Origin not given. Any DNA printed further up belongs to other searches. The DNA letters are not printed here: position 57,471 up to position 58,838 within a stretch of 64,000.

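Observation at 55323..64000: Multi-precursor NHLP-leader RiPP cluster with three radical-SAM enzymes, a tandem GNAT and dedicated C39/HlyD export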

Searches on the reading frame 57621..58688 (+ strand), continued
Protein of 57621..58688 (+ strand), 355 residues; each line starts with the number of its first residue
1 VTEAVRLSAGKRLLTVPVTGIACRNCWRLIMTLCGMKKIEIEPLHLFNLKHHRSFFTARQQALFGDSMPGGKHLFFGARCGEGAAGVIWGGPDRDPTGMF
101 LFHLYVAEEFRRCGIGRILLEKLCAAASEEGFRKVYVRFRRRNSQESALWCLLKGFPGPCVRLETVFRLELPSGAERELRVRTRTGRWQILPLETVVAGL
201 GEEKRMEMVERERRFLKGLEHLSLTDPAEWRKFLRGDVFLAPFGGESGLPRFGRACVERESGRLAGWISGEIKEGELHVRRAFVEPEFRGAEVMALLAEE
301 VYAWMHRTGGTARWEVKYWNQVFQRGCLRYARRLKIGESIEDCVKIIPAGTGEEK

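Call 35: fold_search(model_id=the predicted structure, library=pdb)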
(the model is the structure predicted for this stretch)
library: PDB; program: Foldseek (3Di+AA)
matches with E <= 10: 1205; with E <= 0.001: 604
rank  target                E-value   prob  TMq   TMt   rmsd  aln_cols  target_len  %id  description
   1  2wpw_C                1.7e-12  1.00  0.34  0.34  11.6       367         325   14  Tandem GNAT protein from the clavulanic acid biosynthesis pathway (without AcCoA) (released 2009-12-29)
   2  2wpx_A                2.2e-12  1.00  0.34  0.34  11.9       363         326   13  Tandem GNAT protein from the clavulanic acid biosynthesis pathway (with AcCoA) (released 2009-12-29)
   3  2wpw_A                8.8e-12  1.00  0.34  0.34  11.9       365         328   14  Tandem GNAT protein from the clavulanic acid biosynthesis pathway (without AcCoA) (released 2009-12-29)
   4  2wpw_B                1.3e-11  1.00  0.34  0.34  11.8       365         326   14  Tandem GNAT protein from the clavulanic acid biosynthesis pathway (without AcCoA) (released 2009-12-29)
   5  9en3                  1.1e-10  1.00  0.35  0.35  14.6       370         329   10  Crystal structure of Histidine acetyltransferase with L-histidine and S-ethyl-coenzyme A (released 2025-03-26)
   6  9emd                  3.4e-10  1.00  0.35  0.35  10.8       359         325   12  Crystal structure of Histidine acetyltransferase with L-histidine and coenzyme A disulfide (released 2025-03-19)
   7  9emp                  4.4e-10  1.00  0.35  0.35  14.5       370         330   11  Crystal structure of Histidine acetyltransferase with N-myristoyl histidine and coenzyme A (released 2025-03-19)
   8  6wqc                  2.3e-09  1.00  0.39  0.42  10.8       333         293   12  Crystal structure of VipF from Legionella hackeliae in complex with CoA (released 2021-11-10)
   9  6wqb                  6.0e-09  1.00  0.37  0.40  10.7       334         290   11  Crystal structure of VipF from Legionella hackeliae in complex with acetyl-CoA (released 2021-11-10)
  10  7q3a_A                6.0e-09  1.00  0.32  0.31  12.1       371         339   13  Crystal structure of MAB_4324 a tandem repeat GNAT from Mycobacterium abscessus (released 2022-05-04)
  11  3tt2                  6.4e-09  1.00  0.39  0.39  10.3       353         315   17  Crystal Structure of GCN5-related N-Acetyltransferase from Sphaerobacter thermophilus (released 2011-10-05)
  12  2hv2_C                9.8e-09  1.00  0.32  0.28  11.2       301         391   10  Crystal Structure of Conserved Protein of Unknown Function from Enterococcus faecalis V583 at 2.4 A Resolution, Probab (released 2006-08-29)
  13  2i00_C                1.0e-08  1.00  0.38  0.33   9.7       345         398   11  Crystal structure of acetyltransferase (GNAT family) from Enterococcus faecalis (released 2006-09-19)
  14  2hv2_B                1.2e-08  1.00  0.38  0.32  10.9       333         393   10  Crystal Structure of Conserved Protein of Unknown Function from Enterococcus faecalis V583 at 2.4 A Resolution, Probab (released 2006-08-29)
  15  7q3a_B                1.2e-08  1.00  0.33  0.32  12.0       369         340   12  Crystal structure of MAB_4324 a tandem repeat GNAT from Mycobacterium abscessus (released 2022-05-04)
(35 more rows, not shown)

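Call 36: find_encoding_contigs(protein=P0010, flank=10000, max_places=2)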
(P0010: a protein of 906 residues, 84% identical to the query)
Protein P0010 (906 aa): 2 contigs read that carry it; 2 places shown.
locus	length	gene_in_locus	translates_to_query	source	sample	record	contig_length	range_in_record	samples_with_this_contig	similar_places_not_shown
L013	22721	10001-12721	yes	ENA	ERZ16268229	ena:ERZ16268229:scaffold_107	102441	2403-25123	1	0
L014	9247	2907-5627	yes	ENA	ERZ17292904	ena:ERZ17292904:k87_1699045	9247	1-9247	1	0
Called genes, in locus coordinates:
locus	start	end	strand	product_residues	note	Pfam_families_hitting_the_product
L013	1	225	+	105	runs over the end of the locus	-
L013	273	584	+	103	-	-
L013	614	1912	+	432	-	PF04055:Radical_SAM, PF13353:Fer4_12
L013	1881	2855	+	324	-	PF00583:Acetyltransf_1, PF13673:Acetyltransf_10 (weak), PF13508:Acetyltransf_7, PF14542:Acetyltransf_CG (faint)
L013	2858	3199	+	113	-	-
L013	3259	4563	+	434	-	-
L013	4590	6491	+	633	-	PF02310:B12-binding (faint), PF04055:Radical_SAM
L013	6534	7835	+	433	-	-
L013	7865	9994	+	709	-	PF03412:Peptidase_C39, PF00664:ABC_membrane, PF00005:ABC_tran, PF02463:SMC_N (faint)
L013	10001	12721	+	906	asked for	PF00664:ABC_membrane, PF00005:ABC_tran, PF02463:SMC_N (faint)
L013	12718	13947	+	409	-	PF01094:ANF_receptor (weak), PF13433:Peripla_BP_5 (weak), PF13458:Peripla_BP_6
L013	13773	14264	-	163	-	-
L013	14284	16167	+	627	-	PF00474:SSF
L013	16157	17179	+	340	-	PF00356:LacI, PF13377:Peripla_BP_3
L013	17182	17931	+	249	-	-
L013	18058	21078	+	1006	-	PF16889:Hepar_II_III_N, PF07940:Hepar_II_III_C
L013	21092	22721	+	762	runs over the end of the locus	PF18961:DUF5703_N (faint), PF22124:Glyco_hydro_95_cat (weak)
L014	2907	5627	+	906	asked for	PF00664:ABC_membrane, PF00005:ABC_tran, PF02463:SMC_N (faint)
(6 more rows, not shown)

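Call 37: find_encoding_contigs(protein=P0016, flank=10000, max_places=2)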
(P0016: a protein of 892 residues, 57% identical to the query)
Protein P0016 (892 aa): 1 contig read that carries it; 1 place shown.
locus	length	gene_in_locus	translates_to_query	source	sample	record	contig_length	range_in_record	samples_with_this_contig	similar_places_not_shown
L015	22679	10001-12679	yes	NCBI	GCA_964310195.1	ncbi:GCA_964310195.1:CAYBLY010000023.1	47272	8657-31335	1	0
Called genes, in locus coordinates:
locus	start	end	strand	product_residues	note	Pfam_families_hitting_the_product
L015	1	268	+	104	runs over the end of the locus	-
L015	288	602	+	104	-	-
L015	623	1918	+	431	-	PF04055:Radical_SAM, PF13353:Fer4_12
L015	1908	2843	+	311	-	PF00583:Acetyltransf_1 (weak), PF13508:Acetyltransf_7 (weak), PF14542:Acetyltransf_CG (faint), PF00583:Acetyltransf_1 (weak)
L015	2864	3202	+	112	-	PF02979:NHase_alpha (faint)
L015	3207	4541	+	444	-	-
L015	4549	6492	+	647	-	PF04055:Radical_SAM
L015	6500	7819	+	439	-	PF25919:BSH_CusB (faint)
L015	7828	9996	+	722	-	PF03412:Peptidase_C39, PF00664:ABC_membrane, PF00005:ABC_tran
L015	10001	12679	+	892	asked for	PF00664:ABC_membrane, PF02463:SMC_N (faint), PF00005:ABC_tran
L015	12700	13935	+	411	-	PF13458:Peripla_BP_6, PF01094:ANF_receptor, PF13433:Peripla_BP_5 (weak)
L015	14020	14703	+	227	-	PF07385:Lyx_isomer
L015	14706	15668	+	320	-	PF00294:PfkB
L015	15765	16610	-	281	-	PF01261:AP_endonuc_2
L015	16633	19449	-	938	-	PF00754:F5_F8_type_C, PF22633:F5_F8_type_C_2 (weak)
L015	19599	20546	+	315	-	PF01408:GFO_IDH_MocA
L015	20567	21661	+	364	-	PF01408:GFO_IDH_MocA, PF02894:GFO_IDH_MocA_C (weak), PF22725:GFO_IDH_MocA_C3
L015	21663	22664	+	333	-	PF01408:GFO_IDH_MocA, PF22725:GFO_IDH_MocA_C3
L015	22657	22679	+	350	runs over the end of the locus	PF01408:GFO_IDH_MocA, PF22725:GFO_IDH_MocA_C3, PF02894:GFO_IDH_MocA_C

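Call 38: search_protein_families(library=ncbifam, proteins=[L013:12718-13947:+, L015:12700-13935:+], max_evalue=0.001)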
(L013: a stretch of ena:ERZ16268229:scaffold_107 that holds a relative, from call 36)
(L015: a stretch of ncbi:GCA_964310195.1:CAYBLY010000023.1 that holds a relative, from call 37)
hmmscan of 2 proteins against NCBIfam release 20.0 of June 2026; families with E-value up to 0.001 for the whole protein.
L013:12718-13947:+ (409 aa): 3 families
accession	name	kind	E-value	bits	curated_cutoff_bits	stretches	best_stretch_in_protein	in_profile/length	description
NF011933.0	PRK15404.1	subfamily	4.6e-13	49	477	2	73-218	41-185/370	high-affinity branched-chain amino acid ABC transporter substrate-binding protein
TIGR03407.1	urea_ABC_UrtA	exception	4.9e-09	35.6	492.75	1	78-136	20-78/361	urea ABC transporter substrate-binding protein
TIGR03669.1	urea_ABC_arch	equivalog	3.4e-06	26.3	494.8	0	79-136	21-78/375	urea ABC transporter substrate-binding protein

L015:12700-13935:+ (411 aa): 3 families
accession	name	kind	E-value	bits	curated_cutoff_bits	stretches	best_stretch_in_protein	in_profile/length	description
NF011933.0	PRK15404.1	subfamily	5.7e-12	45.4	477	1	52-215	19-182/370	high-affinity branched-chain amino acid ABC transporter substrate-binding protein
TIGR03407.1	urea_ABC_UrtA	exception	2.7e-10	39.7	492.75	1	78-136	20-78/361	urea ABC transporter substrate-binding protein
TIGR03669.1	urea_ABC_arch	equivalog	3.4e-06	26.3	494.8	1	79-136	21-78/375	urea ABC transporter substrate-binding protein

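Call 41: find_encoding_contigs(protein=P0014, flank=10000, max_places=2)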
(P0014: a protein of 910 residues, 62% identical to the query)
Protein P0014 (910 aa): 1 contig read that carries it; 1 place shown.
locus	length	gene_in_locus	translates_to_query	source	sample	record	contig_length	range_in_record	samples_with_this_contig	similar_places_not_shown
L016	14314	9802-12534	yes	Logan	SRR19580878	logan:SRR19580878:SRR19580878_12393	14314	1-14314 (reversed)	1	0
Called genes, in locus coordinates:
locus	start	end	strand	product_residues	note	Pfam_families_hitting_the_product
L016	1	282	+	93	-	?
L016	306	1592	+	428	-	PF04055:Radical_SAM, PF13353:Fer4_12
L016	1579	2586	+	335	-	PF00583:Acetyltransf_1, PF13673:Acetyltransf_10 (faint), PF13508:Acetyltransf_7 (faint), PF00583:Acetyltransf_1 (weak), PF14542:Acetyltransf_CG (weak)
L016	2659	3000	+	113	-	-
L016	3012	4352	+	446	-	-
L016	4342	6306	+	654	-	PF02310:B12-binding (faint), PF04055:Radical_SAM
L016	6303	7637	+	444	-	-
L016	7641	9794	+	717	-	PF03412:Peptidase_C39, PF00664:ABC_membrane, PF00005:ABC_tran, PF02463:SMC_N (faint)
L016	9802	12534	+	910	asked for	PF00664:ABC_membrane, PF00005:ABC_tran, PF02463:SMC_N (faint)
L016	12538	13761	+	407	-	PF01094:ANF_receptor (faint), PF13433:Peripla_BP_5 (weak), PF13458:Peripla_BP_6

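Call 42: find_encoding_contigs(protein=P0017, flank=10000, max_places=2)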
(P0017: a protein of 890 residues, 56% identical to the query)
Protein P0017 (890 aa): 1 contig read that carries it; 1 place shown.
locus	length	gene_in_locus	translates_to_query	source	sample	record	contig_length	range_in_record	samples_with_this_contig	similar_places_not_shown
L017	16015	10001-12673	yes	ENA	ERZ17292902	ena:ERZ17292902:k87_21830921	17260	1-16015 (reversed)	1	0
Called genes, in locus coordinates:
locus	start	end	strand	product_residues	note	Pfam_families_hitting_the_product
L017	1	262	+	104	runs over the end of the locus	-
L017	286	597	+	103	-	-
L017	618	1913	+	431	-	PF04055:Radical_SAM, PF13353:Fer4_12 (weak)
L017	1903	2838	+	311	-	PF00583:Acetyltransf_1 (weak), PF13508:Acetyltransf_7 (weak), PF14542:Acetyltransf_CG (faint)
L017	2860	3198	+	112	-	PF02979:NHase_alpha (faint), PF27793:RNP_Burkhold (faint)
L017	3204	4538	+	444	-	-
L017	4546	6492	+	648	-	PF04055:Radical_SAM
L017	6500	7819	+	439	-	PF25919:BSH_CusB (faint)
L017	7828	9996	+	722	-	PF03412:Peptidase_C39, PF00664:ABC_membrane, PF00005:ABC_tran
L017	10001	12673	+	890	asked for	PF00664:ABC_membrane, PF00005:ABC_tran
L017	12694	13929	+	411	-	PF13458:Peripla_BP_6, PF01094:ANF_receptor, PF13433:Peripla_BP_5 (weak)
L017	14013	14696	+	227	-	PF07385:Lyx_isomer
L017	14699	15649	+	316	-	PF00294:PfkB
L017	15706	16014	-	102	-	?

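Call 43: find_encoding_contigs(protein=P0019, flank=10000, max_places=2)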
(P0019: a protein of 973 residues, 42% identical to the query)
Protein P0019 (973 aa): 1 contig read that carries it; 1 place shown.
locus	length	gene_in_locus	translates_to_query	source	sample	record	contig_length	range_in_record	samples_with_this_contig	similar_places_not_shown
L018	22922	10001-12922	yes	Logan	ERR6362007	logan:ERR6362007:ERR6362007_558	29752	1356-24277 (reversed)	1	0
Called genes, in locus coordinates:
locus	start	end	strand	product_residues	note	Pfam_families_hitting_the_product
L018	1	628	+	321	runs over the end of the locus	PF00583:Acetyltransf_1, PF13527:Acetyltransf_9 (faint), PF13508:Acetyltransf_7 (weak), PF13673:Acetyltransf_10 (faint), PF00583:Acetyltransf_1, PF13508:Acetyltransf_7 (weak), PF08445:FR47 (weak)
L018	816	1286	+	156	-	PF16167:DUF4871 (weak)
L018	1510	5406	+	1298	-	PF13191:AAA_16, PF08281:Sigma70_r4_2 (faint), PF01590:GAF, PF13185:GAF_2, PF00196:GerE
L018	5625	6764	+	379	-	PF13433:Peripla_BP_5 (weak), PF13458:Peripla_BP_6, PF01094:ANF_receptor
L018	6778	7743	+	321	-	PF25919:BSH_CusB (faint), PF00364:Biotin_lipoyl (faint), PF25973:BSH_CzcB (faint), PF25984:BSH_YknX (weak)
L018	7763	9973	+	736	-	PF03412:Peptidase_C39, PF00664:ABC_membrane, PF00005:ABC_tran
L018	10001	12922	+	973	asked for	PF00664:ABC_membrane, PF00005:ABC_tran, PF02463:SMC_N (faint)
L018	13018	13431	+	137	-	PF02979:NHase_alpha (faint)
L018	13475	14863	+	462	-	PF00375:SDF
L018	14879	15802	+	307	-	PF00583:Acetyltransf_1 (weak), PF13508:Acetyltransf_7 (faint)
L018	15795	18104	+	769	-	PF00109:ketoacyl-synt, PF00108:Thiolase_N (faint), PF02801:Ketoacyl-synt_C, PF00109:ketoacyl-synt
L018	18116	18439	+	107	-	-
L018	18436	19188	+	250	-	PF00106:adh_short, PF01370:Epimerase (weak), PF08659:KR, PF13561:adh_short_C2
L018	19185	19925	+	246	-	PF00106:adh_short, PF13561:adh_short_C2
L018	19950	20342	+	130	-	PF01648:ACPS, PF17837:4PPT_N (faint)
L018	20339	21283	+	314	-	PF00497:SBP_bac_3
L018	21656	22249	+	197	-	-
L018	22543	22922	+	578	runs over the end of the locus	?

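Call 55: search_protein_representatives(alignment_id=A1)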
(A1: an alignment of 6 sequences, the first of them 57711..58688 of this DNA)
Query: 6 sequences, 323 profile positions. Proteins with E-value up to 0.001 (for the whole library): 170; up to 1e-10: 12; up to 1e-30: 6. The best 150 are listed.
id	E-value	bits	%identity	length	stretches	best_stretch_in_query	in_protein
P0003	2.5e-174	595.4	-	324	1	1-323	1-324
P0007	1.6e-148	510.5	-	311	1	9-320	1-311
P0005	4.9e-79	282.2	-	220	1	5-217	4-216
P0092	1.5e-74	267.5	-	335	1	6-319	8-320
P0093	1.6e-34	135.9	-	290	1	9-318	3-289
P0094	3.3e-34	134.9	-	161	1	156-254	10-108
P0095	2.0e-25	106.0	-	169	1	1-75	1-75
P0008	5.0e-21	91.6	-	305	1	1-68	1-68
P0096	2.9e-17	79.2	-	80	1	1-61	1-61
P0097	2.2e-13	66.5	-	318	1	10-319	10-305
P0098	2.2e-11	59.9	-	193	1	1-50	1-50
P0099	7.3e-11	58.2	-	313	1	13-316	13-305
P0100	1.6e-09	53.8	-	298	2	43-125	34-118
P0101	6.7e-09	51.8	-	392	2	42-111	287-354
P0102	8.6e-09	51.4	-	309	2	226-302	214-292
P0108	2.2e-07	46.8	-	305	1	85-320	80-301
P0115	1.6e-06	44.0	-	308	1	12-300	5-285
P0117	1.7e-06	43.9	-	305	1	31-269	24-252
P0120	3.2e-06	42.9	-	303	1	12-262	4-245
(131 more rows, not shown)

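Call 56: list_cluster_members(proteins=[P0097, P0099, P0108, P0115, P0117, P0120, P0100, P0102])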
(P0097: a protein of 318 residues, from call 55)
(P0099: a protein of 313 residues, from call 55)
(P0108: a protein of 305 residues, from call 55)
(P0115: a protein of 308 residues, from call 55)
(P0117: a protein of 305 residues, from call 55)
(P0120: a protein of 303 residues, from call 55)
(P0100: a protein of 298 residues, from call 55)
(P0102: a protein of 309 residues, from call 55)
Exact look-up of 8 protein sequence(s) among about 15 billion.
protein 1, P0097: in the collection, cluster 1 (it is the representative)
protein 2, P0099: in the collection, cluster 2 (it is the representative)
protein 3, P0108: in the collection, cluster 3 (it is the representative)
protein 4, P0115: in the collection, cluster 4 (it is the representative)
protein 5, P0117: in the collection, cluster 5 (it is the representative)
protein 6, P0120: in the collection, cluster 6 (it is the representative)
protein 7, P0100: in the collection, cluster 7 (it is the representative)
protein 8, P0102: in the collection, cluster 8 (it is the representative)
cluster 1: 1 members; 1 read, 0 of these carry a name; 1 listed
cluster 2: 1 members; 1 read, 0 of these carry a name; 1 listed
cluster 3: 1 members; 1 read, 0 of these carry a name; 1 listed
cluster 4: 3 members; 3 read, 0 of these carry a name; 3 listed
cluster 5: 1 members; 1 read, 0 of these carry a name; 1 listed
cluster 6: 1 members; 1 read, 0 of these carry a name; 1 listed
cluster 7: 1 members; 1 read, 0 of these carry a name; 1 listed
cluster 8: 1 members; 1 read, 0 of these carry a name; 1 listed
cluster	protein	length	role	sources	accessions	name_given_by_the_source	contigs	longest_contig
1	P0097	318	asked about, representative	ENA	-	-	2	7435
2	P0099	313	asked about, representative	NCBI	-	-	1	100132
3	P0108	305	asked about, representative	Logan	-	-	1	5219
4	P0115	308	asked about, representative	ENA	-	-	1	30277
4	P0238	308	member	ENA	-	-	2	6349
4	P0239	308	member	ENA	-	-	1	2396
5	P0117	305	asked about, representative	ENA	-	-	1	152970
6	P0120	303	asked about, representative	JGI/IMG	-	-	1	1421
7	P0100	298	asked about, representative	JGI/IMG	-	-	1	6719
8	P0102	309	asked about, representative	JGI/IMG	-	-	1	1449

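Call 59: find_related_loci(query=A3, collection=metagenome_contigs, flank=8000)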
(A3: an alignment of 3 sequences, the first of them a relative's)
Query A3 (318 aa) in metagenome_contigs; peptide patterns used: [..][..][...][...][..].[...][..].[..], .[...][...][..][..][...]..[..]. (x = any residue, [..] = any of these).
570 stretches matched a pattern; 1 encode a relative of the query (tblastn E <= 1e-3); 1 distinct loci.
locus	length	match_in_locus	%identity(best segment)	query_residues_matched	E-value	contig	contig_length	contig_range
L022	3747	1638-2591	100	1-318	0e+0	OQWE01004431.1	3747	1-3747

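Call 74: search_protein_families(library=pfam, proteins=[L003:9921-12641:+, L013:12718-13947:+, L022:1638-2594:+, L018:14879-15802:+], max_evalue=0.01)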
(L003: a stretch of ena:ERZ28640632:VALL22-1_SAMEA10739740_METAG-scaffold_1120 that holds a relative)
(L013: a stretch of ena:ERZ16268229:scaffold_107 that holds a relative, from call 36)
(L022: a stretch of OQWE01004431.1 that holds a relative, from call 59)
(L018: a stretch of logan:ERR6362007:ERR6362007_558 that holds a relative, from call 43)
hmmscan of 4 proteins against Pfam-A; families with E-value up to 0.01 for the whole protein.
L003:9921-12641:+ (906 aa): 6 families
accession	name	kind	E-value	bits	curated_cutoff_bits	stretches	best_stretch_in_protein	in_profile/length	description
PF00005.33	ABC_tran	-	7.6e-34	117.7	25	1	679-828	1-137/137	ABC transporter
PF00664.28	ABC_membrane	-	9.9e-15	55.4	28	1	350-617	8-273/274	ABC transporter transmembrane region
PF02463.25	SMC_N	-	4.5e-06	26.7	40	1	690-868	25-211/220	RecF/RecN/SMC N terminal domain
PF13191.12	AAA_16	-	0.00061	20.8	32.6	1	690-839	25-153/167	AAA ATPase domain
PF13555.12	AAA_29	-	0.00085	19.5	27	1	683-706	16-39/61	P-loop containing region of AAA domain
PF13401.12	AAA_22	-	0.0012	19.6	27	1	690-715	6-31/130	AAA domain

L013:12718-13947:+ (409 aa): 3 families
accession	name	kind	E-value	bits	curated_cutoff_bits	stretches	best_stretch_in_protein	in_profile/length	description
PF13458.12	Peripla_BP_6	-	1.6e-20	74.5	31.7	1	79-232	22-172/343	Periplasmic binding protein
PF13433.12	Peripla_BP_5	-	2.5e-10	40.4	27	1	78-136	20-78/363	Periplasmic binding protein domain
PF01094.35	ANF_receptor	-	1.1e-07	31.7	25.4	1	79-226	3-150/353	Receptor family ligand binding region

L022:1638-2594:+ (318 aa): 2 families
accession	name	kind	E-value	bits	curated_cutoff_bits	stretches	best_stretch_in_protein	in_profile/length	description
PF00583.31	Acetyltransf_1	-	3e-10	40.8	20.7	2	205-265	26-91/116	Acetyltransferase (GNAT) family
PF13508.13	Acetyltransf_7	-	0.00019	22.2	27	0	211-267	5-61/84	Acetyltransferase (GNAT) domain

L018:14879-15802:+ (307 aa): 3 families
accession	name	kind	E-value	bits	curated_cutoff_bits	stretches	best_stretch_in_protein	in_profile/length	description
PF00583.31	Acetyltransf_1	-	1.2e-12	48.5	20.7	2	24-105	21-98/116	Acetyltransferase (GNAT) family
PF13508.13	Acetyltransf_7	-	5.1e-10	40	27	1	53-104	15-63/84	Acetyltransferase (GNAT) domain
PF13673.13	Acetyltransf_10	-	6.3e-05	23.4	23.6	1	65-101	50-86/128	Acetyltransferase (GNAT) domain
